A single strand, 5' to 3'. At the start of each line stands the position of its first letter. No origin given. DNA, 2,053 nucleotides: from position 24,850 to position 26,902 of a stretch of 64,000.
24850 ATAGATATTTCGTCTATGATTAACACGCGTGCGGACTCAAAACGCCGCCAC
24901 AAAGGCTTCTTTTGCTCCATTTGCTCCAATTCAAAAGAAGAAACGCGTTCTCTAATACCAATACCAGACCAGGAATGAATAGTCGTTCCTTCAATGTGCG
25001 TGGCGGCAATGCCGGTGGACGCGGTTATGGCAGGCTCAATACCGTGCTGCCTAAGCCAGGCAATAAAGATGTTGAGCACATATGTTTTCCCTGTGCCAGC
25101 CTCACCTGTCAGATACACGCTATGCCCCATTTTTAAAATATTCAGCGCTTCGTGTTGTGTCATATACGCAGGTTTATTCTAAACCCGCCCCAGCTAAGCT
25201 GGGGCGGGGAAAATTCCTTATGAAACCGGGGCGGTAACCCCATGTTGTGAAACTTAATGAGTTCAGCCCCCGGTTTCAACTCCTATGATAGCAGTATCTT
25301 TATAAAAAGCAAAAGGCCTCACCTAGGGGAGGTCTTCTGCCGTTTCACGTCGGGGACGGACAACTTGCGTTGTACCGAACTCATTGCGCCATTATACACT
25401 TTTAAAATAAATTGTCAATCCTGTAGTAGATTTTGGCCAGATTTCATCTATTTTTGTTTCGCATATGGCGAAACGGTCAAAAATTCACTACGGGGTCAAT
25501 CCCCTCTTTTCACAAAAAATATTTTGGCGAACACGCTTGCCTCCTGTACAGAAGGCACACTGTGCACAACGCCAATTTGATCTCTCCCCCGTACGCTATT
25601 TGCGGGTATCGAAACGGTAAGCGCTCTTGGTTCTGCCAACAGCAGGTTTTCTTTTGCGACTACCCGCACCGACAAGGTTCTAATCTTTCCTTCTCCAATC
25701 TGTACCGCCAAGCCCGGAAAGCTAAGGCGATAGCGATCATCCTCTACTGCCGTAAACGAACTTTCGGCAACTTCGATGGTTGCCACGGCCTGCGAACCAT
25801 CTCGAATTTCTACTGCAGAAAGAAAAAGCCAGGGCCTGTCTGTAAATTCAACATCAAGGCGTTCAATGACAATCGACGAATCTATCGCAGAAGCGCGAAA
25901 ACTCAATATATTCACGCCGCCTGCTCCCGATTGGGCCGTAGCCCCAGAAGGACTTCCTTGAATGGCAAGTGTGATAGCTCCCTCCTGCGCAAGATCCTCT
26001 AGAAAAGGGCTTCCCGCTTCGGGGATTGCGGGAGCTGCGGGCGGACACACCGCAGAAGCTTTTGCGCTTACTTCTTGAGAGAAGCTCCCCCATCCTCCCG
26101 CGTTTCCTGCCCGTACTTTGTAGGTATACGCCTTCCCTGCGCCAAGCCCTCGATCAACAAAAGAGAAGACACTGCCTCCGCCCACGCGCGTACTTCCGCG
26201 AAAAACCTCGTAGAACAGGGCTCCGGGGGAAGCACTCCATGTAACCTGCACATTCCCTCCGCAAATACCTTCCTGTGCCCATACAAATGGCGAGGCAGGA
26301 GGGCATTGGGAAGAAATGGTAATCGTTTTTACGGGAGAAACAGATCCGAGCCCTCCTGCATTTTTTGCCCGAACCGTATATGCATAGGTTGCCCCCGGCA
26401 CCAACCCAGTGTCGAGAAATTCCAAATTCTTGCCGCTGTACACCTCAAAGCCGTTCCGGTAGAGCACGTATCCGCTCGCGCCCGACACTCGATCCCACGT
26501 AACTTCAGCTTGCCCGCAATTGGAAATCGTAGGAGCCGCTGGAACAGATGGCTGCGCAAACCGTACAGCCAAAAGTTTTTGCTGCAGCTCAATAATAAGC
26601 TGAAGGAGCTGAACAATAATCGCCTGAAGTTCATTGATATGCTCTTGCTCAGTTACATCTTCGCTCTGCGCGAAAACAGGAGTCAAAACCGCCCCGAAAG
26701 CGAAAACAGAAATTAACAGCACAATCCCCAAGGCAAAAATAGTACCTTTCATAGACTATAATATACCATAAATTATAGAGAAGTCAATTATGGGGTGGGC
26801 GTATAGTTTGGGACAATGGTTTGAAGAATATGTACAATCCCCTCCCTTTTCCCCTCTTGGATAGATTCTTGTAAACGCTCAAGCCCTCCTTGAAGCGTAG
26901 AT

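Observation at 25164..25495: A roughly 200-nt highly structured RNA candidate behind a perfect sigma70 promoter, with mutually exclusive helices, upstream of the PIF1-like helicase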

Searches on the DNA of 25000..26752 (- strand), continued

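Call 70: search_rna_families(source=L016, start=4270, end=4500, threshold=evalue, max_evalue=10)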
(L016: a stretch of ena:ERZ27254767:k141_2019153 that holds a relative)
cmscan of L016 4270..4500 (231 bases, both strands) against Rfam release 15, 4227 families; matches with E-value up to 10: 13.
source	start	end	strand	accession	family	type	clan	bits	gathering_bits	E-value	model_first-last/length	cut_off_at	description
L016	4326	4407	-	RF02075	STnc230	Gene; sRNA;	-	22.5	50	0.29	1-83/83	no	Enterobacterial sRNA STnc230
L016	4386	4480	+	RF00106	RNAI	Gene; antisense;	-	20.8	47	0.069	1-102/102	no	RNAI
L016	4301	4381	+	RF01770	rimP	Cis-reg; leader;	-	20.7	47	0.28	1-102/102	no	Gammaprotebacteria rimP leader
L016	4392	4448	+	RF03571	mir-734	Gene; miRNA;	-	17.6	100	0.65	1-93/93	no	mir-734 microRNA precursor family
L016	4447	4497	+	RF02433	SpF36_sRNA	Gene; sRNA;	-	17.6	48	5.9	1-51/51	no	Streptococcus sRNA SpF36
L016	4405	4481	+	RF02891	AgrB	Gene; antisense;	-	17.4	40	1.2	1-84/84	no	ArsR-gov region gene B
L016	4357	4494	+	RF02426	SpF03_sRNA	Gene; sRNA;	-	17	50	5.1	1-106/106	no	Streptococcus sRNA SpF03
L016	4392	4486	+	RF01772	rnk_pseudo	Cis-reg; leader;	-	16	55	1.9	1-108/108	no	Pseudomonas rnk leader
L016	4410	4481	+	RF03168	c-di-GMP-I-UAU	Cis-reg; riboswitch;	CL00126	14.8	65.9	1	1-81/81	no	c-di-GMP-I-UAU riboswitch aptamer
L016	4296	4367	+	RF01772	rnk_pseudo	Cis-reg; leader;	-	14.6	55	3.9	1-108/108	no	Pseudomonas rnk leader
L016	4282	4457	+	RF02734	Cgb105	Gene; sRNA;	-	13.5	163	0.84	1-134/134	no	Corynebacterium sRNA 105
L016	4270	4359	+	RF01400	istR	Gene; antitoxin;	-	11.6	45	5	41-130/130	5'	istR Hfq binding RNA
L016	4332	4382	-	RF01400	istR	Gene; antitoxin;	-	10.6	45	8.6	1-130/130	no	istR Hfq binding RNA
